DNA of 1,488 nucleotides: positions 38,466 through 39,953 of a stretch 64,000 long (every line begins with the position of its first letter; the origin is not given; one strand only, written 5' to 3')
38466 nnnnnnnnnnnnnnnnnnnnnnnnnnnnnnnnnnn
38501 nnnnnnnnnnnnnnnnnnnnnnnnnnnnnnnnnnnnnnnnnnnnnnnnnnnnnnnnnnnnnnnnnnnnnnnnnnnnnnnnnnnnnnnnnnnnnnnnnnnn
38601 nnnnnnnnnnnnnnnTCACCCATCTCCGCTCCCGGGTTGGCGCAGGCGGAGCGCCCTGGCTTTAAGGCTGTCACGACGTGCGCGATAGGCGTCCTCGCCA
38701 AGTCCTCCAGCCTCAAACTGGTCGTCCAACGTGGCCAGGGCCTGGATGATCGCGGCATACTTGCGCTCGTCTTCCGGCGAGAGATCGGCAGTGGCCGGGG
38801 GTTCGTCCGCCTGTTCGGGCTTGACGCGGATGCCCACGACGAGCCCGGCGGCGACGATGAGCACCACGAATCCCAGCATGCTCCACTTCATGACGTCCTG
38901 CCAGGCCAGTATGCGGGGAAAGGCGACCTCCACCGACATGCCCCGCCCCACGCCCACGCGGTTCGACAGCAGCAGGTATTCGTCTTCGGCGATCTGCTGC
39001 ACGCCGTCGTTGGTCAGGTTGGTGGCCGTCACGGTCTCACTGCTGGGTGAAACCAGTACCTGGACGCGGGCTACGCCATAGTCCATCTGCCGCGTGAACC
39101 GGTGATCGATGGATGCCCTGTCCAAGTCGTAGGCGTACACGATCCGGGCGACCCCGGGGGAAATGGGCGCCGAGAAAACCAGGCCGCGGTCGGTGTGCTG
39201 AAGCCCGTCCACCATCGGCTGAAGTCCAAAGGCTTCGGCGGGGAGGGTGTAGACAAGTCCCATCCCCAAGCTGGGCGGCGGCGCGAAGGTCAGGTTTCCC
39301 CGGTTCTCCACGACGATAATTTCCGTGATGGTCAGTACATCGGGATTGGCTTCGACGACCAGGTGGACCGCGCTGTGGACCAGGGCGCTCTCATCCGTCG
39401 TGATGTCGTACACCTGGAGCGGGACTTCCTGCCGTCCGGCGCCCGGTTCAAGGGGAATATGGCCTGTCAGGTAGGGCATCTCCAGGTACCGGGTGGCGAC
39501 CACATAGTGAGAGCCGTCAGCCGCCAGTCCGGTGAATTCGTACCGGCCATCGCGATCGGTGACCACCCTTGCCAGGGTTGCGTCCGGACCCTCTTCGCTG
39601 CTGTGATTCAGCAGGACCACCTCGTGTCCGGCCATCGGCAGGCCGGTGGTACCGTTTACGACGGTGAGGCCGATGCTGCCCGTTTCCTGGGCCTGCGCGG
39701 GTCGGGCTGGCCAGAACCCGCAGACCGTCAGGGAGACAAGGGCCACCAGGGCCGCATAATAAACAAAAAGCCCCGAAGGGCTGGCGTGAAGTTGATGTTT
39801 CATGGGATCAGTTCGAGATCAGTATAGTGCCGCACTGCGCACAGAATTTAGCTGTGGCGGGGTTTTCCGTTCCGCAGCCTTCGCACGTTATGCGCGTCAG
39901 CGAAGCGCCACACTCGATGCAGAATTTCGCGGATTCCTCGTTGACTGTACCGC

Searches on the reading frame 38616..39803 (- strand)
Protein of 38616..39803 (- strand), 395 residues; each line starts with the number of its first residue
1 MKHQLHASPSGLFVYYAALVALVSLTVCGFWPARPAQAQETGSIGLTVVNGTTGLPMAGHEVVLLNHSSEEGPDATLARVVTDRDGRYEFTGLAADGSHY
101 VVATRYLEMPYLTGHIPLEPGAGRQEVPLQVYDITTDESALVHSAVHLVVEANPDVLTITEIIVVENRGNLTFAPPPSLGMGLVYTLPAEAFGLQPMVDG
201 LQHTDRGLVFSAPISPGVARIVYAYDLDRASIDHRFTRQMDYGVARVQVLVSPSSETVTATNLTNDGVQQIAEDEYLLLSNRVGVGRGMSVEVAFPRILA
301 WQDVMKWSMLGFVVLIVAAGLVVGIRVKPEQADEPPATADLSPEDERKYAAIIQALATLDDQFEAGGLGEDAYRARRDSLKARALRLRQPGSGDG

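Call 5: search_protein_families(library=pfam, proteins=[window:38616-39803:-], max_evalue=0.01)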
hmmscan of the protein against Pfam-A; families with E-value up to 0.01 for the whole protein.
window:38616-39803:- (395 aa): 3 families
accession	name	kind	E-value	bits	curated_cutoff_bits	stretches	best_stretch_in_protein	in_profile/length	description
PF13620.12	CarboxypepD_reg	-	4.1e-07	30.7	32.3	1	45-105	3-56/82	Carboxypeptidase regulatory-like domain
PF17210.9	SdrD_B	-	0.0038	17.8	29.7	0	73-103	35-64/112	SdrD B-like domain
PF11974.14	bMG3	-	0.0085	16.5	34.9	0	52-112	23-83/103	Bacterial alpha-2-macroglobulin MG3 domain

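Call 18: search_protein_families(library=ncbifam, proteins=[window:38616-39803:-], max_evalue=0.01)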
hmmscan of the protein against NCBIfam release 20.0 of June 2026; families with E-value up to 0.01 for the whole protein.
window:38616-39803:- (395 aa): 0 families

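Call 30: find_homologous_proteins(query=window:38616-39803:-, max_evalue=0.001)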
Query window:38616-39803:- (395 aa): 82 proteins with E <= 0.001 among 8000 candidates.
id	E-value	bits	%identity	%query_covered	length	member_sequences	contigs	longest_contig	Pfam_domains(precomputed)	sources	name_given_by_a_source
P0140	4.8e-253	857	98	100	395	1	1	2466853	PF13620.13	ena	-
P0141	7.5e-253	856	98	100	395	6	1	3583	PF13620.13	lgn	-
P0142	1.9e-250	848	97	100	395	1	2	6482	PF13620.13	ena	-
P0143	2.3e-249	845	96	100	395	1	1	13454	PF13620.13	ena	-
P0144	4.9e-249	844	96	100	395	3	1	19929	PF13620.13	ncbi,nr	ncbi:MAG: carboxypeptidase-like regulatory domain-containing protein [Gemmatimonadetes bacterium]|nr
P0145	5.4e-245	830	95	100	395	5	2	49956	PF13620.13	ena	-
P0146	1.6e-232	789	92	100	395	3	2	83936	PF13620.13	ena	-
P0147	9.8e-232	787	92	100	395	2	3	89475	PF13620.13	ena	-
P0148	9.8e-230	780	89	100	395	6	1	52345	PF13620.13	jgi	-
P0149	9.1e-221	751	87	100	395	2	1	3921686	PF13620.13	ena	-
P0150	8.7e-213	724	83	100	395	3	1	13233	PF13620.13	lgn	-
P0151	7.5e-212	721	83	100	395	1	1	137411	PF13620.13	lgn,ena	-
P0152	2.3e-211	720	83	100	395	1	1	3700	PF13620.13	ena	-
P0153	6.8e-211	718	82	100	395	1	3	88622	PF13620.13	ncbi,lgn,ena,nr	ncbi:MAG: carboxypeptidase regulatory-like domain-containing protein [Gemmatimonadetes bacterium]|nr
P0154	4.0e-209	712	82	100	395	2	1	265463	PF13620.13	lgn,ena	-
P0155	2.7e-208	710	82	100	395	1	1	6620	PF13620.13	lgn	-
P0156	5.9e-208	708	82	100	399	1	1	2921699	PF13620.13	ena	-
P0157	6.5e-208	708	82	100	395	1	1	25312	PF13620.13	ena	-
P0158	1.2e-207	707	82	100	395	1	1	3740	PF13620.13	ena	-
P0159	1.4e-207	707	81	100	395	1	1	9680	PF13620.13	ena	-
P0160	1.6e-207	707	81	100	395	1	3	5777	PF13620.13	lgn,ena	-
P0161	2.0e-207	707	81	100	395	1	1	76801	PF13620.13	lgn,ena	-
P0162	3.0e-207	706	81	100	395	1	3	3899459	PF13620.13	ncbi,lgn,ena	-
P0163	3.1e-207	706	81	100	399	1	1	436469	PF13620.13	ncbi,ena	-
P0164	3.8e-207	706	81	100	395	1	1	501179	PF13620.13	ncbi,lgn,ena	-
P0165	5.1e-207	705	81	100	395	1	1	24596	PF13620.13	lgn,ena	-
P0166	5.2e-207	705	81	100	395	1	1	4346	PF13620.13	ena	-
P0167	5.3e-207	705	81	100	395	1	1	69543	PF13620.13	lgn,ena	-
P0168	5.9e-207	705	81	100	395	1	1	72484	PF13620.13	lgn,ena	-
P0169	7.0e-207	705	81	100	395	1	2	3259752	PF13620.13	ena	-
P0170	1.4e-206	704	80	100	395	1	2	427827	PF13620.13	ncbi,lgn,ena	-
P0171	2.2e-206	703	81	100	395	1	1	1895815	PF13620.13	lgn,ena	-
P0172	3.0e-206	703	81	100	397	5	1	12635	PF13620.13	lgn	-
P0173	3.3e-206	703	82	98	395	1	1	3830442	PF13620.13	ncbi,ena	-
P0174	3.4e-206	703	80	100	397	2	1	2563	PF13620.13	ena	-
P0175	3.9e-206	702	81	100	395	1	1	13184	PF13620.13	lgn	-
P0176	4.5e-205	699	81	100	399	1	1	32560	PF13620.13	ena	-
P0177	2.1e-204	697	81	100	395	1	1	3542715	PF13620.13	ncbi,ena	-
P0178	2.4e-203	693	79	100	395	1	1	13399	PF13620.13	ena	-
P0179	5.2e-203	692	79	100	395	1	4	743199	PF13620.13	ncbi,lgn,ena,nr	ncbi:MAG: carboxypeptidase regulatory-like domain-containing protein [Gemmatimonadetes bacterium]|nr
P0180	9.6e-203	691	79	100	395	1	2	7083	PF13620.13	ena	-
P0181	1.8e-202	690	78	100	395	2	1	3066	PF13620.13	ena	-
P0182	2.9e-202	690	80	100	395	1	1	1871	PF13620.13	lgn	-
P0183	3.2e-202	690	79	100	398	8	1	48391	PF13620.13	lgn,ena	-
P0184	3.7e-202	689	85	92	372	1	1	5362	PF13620.13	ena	-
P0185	4.6e-202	689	79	100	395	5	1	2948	PF13620.13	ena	-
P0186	1.1e-201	688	81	95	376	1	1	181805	PF13620.13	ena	-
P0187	1.5e-201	687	78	100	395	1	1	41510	PF13620.13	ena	-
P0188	2.0e-201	687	81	100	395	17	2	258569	PF13620.13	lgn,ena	-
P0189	1.8e-200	684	79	100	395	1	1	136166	PF13620.13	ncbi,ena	-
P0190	2.2e-200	684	78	100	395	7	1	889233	PF13620.13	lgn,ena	-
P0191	2.2e-200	684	80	99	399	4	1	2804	PF13620.13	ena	-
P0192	3.6e-200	683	85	92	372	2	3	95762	PF13620.13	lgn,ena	-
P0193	4.3e-200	683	78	100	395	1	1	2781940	PF13620.13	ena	-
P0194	5.8e-200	682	81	95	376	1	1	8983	PF13620.13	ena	-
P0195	1.1e-199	681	78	100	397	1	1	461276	PF13620.13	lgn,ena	-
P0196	7.9e-199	678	78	100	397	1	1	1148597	PF13620.13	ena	-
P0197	2.2e-198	677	78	100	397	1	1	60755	PF13620.13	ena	-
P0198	4.4e-198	676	78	100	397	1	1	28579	PF13620.13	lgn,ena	-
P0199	1.3e-197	674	77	100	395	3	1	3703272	PF13620.13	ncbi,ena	-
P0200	2.0e-197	674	78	100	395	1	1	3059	PF13620.13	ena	-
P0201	2.0e-196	670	78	100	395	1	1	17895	PF13620.13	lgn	-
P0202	5.3e-195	666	76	100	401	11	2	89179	PF13620.13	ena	-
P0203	3.3e-194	663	78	95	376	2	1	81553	PF13620.13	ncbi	-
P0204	8.2e-194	662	75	100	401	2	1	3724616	PF13620.13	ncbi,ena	-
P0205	5.8e-193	659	82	91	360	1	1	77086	PF13620.13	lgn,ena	-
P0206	2.6e-191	654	81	92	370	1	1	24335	PF13620.13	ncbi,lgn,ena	-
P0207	2.6e-190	650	74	100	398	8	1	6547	PF13620.13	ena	-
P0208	2.3e-189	647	81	92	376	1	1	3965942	PF13620.13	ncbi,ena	-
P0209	6.5e-189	646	74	100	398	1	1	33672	PF13620.13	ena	-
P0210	9.4e-188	642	79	92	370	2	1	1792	PF13620.13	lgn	-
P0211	2.9e-183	627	81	90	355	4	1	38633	PF13620.13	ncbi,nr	ncbi:MAG: hypothetical protein OXI19_08250, partial [Gemmatimonadota bacterium]|nr:hypothetical prot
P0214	1.9e-164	565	66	100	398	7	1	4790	PF13620.13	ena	-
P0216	7.0e-152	524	60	99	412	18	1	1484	PF13620.13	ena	-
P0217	1.1e-150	520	78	76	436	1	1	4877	PF13620.13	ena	-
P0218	2.3e-142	493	79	71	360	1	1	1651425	PF13620.13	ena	-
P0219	2.2e-129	450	54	98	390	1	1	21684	PF13620.13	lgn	-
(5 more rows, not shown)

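Call 41: predict_structure(alignment_id=A1)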
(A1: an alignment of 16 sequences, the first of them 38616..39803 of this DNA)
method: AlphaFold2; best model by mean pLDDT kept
length: 395 residues; sequences in the alignment: 16
mean_pLDDT: 60.8   pTM: 0.40
mean pLDDT of the five models: 60.8, 59.1, 58.9, 57.4, 55.6
residues with pLDDT >= 90: 42; 70-90: 110; 50-70: 89; < 50: 154
segments of 3 or more residues with pLDDT < 50: 1-9, 31-37, 146-153, 178-211, 231-305, 324-337, 392-395
pLDDT, mean of each block of 10 residues (from residue 1): 41 73 70 51 92 87 75 74 94 85 73 77 86 72 51 51 68 58 38 37 41 65 54 42 40 32 30 30 29 35 51 66 45 46 78 90 85 90 78 43
secondary structure, 60 per line:
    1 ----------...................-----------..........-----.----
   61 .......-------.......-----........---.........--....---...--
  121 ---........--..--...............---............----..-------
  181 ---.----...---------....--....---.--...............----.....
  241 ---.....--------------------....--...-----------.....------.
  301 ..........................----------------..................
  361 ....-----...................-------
elements in order: H11-29 E41-50 E61-67 E75-81 E87-94 E98-106 E109-112 E116-118 E124-131 E141-152 E156-167 E201-204 E207-210 E217-228 E236-240 E244-248 E269-272 E275-277 E289-293 H300-326 H343-364 H370-388

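Call 46: fold_search(model_id=the predicted structure, library=pdb)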
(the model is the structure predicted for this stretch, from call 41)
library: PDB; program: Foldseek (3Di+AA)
matches with E <= 10: 1195; with E <= 0.001: 45
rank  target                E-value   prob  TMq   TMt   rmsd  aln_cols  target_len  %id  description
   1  8b6l_O                4.4e-06  0.99  0.19  0.14  26.2       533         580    9  Subtomogram average of the human Sec61-TRAP-OSTA-translocon (released 2022-12-07)
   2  4hss_A                9.2e-06  1.00  0.18  0.17  17.6       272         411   12  Structure of the Full-Length Major Pilin SpaD from Corynebacterium diphtheriae (released 2013-11-13)
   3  8qox_B                1.8e-05  1.00  0.19  0.17  30.8       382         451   12  Two-component assembly of SlaA and SlaB S-layer proteins of Sulfolobus acidocaldarius (released 2024-02-21)
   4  5z24_B                3.4e-05  1.00  0.18  0.17  17.2       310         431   12  Crystal structure of shaft pilin spaD from Lactobacillus rhamnosus GG - K365A mutant (released 2018-06-20)
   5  4eiu                  7.2e-05  1.00  0.20  0.30  18.5       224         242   11  Crystal structure of a DUF3823 family protein (BACUNI_03093) from Bacteroides uniformis ATCC 8492 at 1.90 A resolution (released 2012-05-30)
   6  5yu5_B                8.5e-05  0.99  0.19  0.17  15.9       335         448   12  Crystal structure of shaft pilin spaD from Lactobacillus rhamnosus GG (released 2018-06-20)
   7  5f44_B                9.6e-05  0.98  0.17  0.23  18.9       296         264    9  Crystal structure of shaft pilin spaA from Lactobacillus rhamnosus GG (released 2016-07-20)
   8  5z24_A                1.2e-04  0.99  0.18  0.17  17.8       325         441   12  Crystal structure of shaft pilin spaD from Lactobacillus rhamnosus GG - K365A mutant (released 2018-06-20)
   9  5hbb_B                1.3e-04  0.99  0.18  0.26  17.8       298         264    9  Crystal structure of shaft pilin spaA from Lactobacillus rhamnosus GG - E139A mutant (released 2016-07-20)
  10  4hss_B                1.4e-04  0.99  0.18  0.18  17.2       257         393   14  Structure of the Full-Length Major Pilin SpaD from Corynebacterium diphtheriae (released 2013-11-13)
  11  7vcn_B                1.5e-04  0.97  0.17  0.15  15.9       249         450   10  Crystal Structure of PitA fragment from pilus islet-2 of Streptococcus oralis with Tb-Xo4 (released 2022-07-13)
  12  5hts_A                1.8e-04  0.99  0.17  0.25  18.4       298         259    9  Crystal structure of shaft pilin spaA from Lactobacillus rhamnosus GG - D295N mutant (released 2016-07-20)
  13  5ek8                  1.9e-04  1.00  0.17  0.11  18.9       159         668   16  Crystal structure of a 9R-lipoxygenase from Cyanothece PCC8801 at 2.7 Angstroms (released 2015-12-23)
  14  5yu5_A                1.9e-04  0.99  0.18  0.16  16.0       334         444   11  Crystal structure of shaft pilin spaD from Lactobacillus rhamnosus GG (released 2018-06-20)
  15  5hbb_C                2.0e-04  0.99  0.18  0.26  18.2       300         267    9  Crystal structure of shaft pilin spaA from Lactobacillus rhamnosus GG - E139A mutant (released 2016-07-20)
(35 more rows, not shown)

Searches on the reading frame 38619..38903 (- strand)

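Call 60: search_protein_families(library=ncbifam, proteins=[window:38619-38903:-], max_evalue=10)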
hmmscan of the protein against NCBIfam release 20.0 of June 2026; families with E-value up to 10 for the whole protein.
seq(95 aa): 2 families
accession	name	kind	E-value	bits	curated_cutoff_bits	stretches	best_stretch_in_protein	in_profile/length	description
NF052435.1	BamI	equivalog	0.15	11.9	180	1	5-54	1-50/226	biofilm-associated metzincin protease inhibitor BamI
NF045849.1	ICE_MMCAP2_0565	equivalog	0.22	11.2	40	1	5-25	56-76/80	Mbov_0395 family pilin-like conjugal transfer protein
